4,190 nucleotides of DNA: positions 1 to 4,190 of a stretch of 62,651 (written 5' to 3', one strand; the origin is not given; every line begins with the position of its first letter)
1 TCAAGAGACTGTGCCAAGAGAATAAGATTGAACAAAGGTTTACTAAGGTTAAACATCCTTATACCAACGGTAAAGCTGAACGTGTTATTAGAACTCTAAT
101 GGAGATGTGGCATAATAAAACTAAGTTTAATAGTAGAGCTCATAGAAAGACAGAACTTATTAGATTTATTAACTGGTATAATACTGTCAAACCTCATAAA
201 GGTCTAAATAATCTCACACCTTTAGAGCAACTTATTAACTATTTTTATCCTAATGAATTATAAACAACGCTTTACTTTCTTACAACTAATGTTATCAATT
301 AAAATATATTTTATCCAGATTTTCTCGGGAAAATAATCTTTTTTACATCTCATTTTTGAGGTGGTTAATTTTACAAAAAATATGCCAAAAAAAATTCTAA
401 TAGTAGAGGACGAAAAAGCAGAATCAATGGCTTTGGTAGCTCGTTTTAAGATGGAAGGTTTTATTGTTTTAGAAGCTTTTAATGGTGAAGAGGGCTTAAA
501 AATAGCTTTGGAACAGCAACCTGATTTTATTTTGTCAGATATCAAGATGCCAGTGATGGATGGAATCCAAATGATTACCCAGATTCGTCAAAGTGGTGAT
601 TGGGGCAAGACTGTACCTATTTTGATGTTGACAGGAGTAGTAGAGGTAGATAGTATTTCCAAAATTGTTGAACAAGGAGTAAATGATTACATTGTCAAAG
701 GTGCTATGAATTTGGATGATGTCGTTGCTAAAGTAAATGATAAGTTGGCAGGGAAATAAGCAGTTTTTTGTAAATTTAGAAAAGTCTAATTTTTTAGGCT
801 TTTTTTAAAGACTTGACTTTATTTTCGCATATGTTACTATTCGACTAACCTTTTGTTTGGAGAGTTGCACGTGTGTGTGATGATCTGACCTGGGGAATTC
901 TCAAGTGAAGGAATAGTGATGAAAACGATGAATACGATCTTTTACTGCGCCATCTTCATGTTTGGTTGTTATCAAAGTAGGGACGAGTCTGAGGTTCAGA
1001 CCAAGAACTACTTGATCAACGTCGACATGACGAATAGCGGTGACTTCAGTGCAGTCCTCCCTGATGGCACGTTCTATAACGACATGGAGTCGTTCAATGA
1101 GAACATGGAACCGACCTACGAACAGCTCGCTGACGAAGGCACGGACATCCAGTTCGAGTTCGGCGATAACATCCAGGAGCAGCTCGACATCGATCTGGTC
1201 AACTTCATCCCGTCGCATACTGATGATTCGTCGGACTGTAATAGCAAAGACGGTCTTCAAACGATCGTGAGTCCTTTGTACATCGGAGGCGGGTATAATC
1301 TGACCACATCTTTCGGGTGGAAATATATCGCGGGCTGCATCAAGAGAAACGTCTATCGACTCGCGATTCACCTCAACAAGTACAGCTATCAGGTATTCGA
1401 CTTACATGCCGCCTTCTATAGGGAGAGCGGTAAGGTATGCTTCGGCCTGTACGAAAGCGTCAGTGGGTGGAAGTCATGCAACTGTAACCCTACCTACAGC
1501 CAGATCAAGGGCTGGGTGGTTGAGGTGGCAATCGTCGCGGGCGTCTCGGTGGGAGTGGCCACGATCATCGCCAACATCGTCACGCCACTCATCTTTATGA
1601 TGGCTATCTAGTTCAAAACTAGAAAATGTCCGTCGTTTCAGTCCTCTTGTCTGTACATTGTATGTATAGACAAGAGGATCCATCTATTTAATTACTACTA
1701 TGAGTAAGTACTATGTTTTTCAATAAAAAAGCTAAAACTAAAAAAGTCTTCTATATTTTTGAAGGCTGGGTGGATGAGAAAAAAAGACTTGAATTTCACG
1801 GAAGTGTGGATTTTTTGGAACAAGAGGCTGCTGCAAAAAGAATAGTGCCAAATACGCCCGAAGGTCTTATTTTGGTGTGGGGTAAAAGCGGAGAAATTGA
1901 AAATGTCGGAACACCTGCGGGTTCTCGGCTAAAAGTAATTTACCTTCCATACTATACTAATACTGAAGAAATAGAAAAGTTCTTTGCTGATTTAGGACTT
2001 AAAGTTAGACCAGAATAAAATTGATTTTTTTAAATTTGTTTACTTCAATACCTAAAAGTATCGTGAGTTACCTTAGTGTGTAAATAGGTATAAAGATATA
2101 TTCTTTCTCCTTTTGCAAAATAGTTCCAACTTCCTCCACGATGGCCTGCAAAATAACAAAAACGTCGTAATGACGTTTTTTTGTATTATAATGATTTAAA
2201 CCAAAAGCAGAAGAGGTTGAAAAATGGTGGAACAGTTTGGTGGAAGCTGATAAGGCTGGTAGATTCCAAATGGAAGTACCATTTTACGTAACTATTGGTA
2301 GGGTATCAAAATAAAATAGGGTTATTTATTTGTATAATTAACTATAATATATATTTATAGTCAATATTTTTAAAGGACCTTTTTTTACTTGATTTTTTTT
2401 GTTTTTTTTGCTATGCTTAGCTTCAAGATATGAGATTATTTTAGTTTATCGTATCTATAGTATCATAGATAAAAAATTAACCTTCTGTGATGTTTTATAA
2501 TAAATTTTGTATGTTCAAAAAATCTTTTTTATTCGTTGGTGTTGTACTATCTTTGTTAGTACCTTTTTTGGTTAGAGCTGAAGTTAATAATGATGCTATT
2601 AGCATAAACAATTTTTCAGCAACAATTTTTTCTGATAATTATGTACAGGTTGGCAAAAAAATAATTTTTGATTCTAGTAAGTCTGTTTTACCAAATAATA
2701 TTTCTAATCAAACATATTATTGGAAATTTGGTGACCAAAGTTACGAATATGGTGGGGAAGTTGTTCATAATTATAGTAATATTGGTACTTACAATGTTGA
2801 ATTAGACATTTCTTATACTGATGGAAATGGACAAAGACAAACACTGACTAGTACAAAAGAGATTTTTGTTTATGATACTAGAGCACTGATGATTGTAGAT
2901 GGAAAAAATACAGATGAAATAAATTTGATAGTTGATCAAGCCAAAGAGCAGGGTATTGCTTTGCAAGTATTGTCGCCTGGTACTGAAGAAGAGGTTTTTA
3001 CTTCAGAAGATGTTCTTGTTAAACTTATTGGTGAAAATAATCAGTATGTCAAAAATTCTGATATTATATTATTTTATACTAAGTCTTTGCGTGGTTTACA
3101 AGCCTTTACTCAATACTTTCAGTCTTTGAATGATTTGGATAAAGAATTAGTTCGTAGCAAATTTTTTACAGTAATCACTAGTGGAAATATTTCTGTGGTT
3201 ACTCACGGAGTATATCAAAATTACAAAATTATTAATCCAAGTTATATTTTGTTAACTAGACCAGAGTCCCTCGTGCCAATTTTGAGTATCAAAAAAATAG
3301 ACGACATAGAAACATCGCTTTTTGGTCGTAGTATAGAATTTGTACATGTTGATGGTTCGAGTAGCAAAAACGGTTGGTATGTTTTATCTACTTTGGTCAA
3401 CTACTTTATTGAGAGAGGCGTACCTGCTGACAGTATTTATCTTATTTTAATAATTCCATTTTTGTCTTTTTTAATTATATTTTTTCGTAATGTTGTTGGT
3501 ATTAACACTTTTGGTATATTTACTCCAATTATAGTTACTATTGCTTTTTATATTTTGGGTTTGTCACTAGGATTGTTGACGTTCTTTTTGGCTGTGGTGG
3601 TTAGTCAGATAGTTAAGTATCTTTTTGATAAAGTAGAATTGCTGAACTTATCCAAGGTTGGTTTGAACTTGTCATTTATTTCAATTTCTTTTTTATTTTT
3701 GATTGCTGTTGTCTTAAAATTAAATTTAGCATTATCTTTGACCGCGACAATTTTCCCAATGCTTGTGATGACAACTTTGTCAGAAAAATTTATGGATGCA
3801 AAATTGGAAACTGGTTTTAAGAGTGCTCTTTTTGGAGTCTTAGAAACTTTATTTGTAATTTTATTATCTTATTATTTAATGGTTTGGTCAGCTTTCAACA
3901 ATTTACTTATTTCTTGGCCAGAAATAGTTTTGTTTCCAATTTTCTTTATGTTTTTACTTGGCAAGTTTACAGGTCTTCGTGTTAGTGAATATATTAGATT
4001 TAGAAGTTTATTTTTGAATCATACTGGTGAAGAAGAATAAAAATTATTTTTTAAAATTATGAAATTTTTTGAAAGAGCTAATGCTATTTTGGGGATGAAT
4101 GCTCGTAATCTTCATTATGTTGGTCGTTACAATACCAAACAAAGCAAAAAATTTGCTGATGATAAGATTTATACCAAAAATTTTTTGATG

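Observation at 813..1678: GC-rich, SD-bearing single-gene cassette 1; first of four with the same architecture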

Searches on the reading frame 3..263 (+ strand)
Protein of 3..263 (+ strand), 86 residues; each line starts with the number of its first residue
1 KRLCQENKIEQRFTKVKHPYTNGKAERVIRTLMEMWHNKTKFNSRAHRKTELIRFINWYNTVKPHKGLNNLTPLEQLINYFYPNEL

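Call 14: search_protein_families(library=pfam, proteins=[window:3-263:+], max_evalue=0.01)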
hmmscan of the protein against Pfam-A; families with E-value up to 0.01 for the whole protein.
window:3-263:+ (86 aa): 2 families
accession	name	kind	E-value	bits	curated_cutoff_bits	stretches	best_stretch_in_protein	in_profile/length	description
PF13683.12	rve_3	-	3.2e-18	65.7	26.5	1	8-73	2-67/67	Integrase core domain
PF13333.12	rve_2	-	0.00012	22.5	22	1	34-75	10-50/56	Integrase core domain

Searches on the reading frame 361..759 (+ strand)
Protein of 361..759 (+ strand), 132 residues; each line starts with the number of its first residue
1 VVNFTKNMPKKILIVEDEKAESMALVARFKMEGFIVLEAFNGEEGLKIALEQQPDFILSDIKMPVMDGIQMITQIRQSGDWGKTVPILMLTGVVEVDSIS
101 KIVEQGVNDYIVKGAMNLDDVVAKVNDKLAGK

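Call 14: search_protein_families(library=pfam, proteins=[window:361-759:+], max_evalue=0.01)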
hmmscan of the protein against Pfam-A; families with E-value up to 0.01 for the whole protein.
window:361-759:+ (132 aa): 1 family
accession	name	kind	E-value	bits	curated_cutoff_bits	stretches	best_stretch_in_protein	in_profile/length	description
PF00072.30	Response_reg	-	5.1e-23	81.8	30.2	1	12-125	1-110/111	Response regulator receiver domain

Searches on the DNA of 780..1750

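Call 113: search_rna_families(source=window, start=780, end=1750, threshold=evalue, max_evalue=1)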
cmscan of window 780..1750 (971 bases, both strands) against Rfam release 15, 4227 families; matches with E-value up to 1: 0.
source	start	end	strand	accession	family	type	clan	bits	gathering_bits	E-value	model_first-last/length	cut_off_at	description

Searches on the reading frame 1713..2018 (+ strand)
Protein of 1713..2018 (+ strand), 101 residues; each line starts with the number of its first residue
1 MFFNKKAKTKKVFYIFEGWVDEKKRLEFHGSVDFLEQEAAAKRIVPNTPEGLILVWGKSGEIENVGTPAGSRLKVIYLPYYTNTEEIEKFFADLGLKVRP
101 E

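Call 14: search_protein_families(library=pfam, proteins=[window:1713-2018:+], max_evalue=0.01)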
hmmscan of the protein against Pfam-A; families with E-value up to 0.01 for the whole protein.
window:1713-2018:+ (101 aa): 0 families

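Call 75: search_protein_families(library=ncbifam, proteins=[window:1713-2018:+], max_evalue=0.1)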
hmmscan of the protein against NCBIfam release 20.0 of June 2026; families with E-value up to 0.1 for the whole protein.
window:1713-2018:+ (101 aa): 0 families

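Call 76: search_protein_families(library=padloc, proteins=[window:1713-2018:+], max_evalue=0.1)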
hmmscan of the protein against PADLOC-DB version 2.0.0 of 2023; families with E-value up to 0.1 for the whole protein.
window:1713-2018:+ (101 aa): 0 families

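Call 111: predict_structure(protein=window:1713-2015:+)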
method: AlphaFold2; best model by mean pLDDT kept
length: 101 residues; sequences in the alignment: 1
mean_pLDDT: 47.8   pTM: 0.32
mean pLDDT of the five models: 47.8, 47.5, 47.3, 46.4, 40.9
residues with pLDDT >= 90: 0; 70-90: 0; 50-70: 44; < 50: 57
segments of 3 or more residues with pLDDT < 50: 1-12, 30-33, 41-67, 78-81, 94-101
pLDDT, mean of each block of 10 residues (from residue 1): 38 55 55 51 43 41 44 49 55 47 35
secondary structure, 60 per line:
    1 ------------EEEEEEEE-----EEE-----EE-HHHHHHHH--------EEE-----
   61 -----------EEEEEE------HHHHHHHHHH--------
elements in order: E13-20 E26-28 H37-44 E53-55 E72-77 H84-93

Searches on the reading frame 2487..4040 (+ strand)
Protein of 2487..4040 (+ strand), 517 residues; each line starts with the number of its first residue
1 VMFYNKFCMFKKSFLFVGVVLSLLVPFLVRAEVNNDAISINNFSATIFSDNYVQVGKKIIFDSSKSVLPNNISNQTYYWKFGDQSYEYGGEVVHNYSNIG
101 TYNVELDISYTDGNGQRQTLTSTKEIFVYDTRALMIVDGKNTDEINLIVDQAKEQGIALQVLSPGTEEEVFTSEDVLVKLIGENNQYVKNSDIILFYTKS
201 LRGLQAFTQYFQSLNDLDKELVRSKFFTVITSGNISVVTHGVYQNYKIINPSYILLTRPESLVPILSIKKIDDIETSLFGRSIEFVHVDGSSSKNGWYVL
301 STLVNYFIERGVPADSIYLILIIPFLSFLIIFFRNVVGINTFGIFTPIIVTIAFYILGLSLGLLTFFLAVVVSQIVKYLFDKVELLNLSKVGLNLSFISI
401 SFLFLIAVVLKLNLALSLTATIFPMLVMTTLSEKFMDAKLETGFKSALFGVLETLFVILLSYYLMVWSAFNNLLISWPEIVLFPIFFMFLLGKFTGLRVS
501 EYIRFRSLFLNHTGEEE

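Call 14: search_protein_families(library=pfam, proteins=[window:2487-4040:+], max_evalue=0.01)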
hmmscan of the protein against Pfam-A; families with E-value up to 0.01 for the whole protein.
window:2487-4040:+ (517 aa): 3 families
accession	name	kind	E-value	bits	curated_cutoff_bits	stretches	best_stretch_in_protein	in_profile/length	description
PF14402.11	7TM_transglut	-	1.2e-27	97.5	25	1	315-508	53-247/248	7 transmembrane helices usually fused to an inactive transglutaminase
PF18911.6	PKD_4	-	1.3e-10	41.6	27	1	46-123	7-80/85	PKD domain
PF00801.26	PKD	-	4.3e-05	23.9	23.5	1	51-119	9-76/80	PKD domain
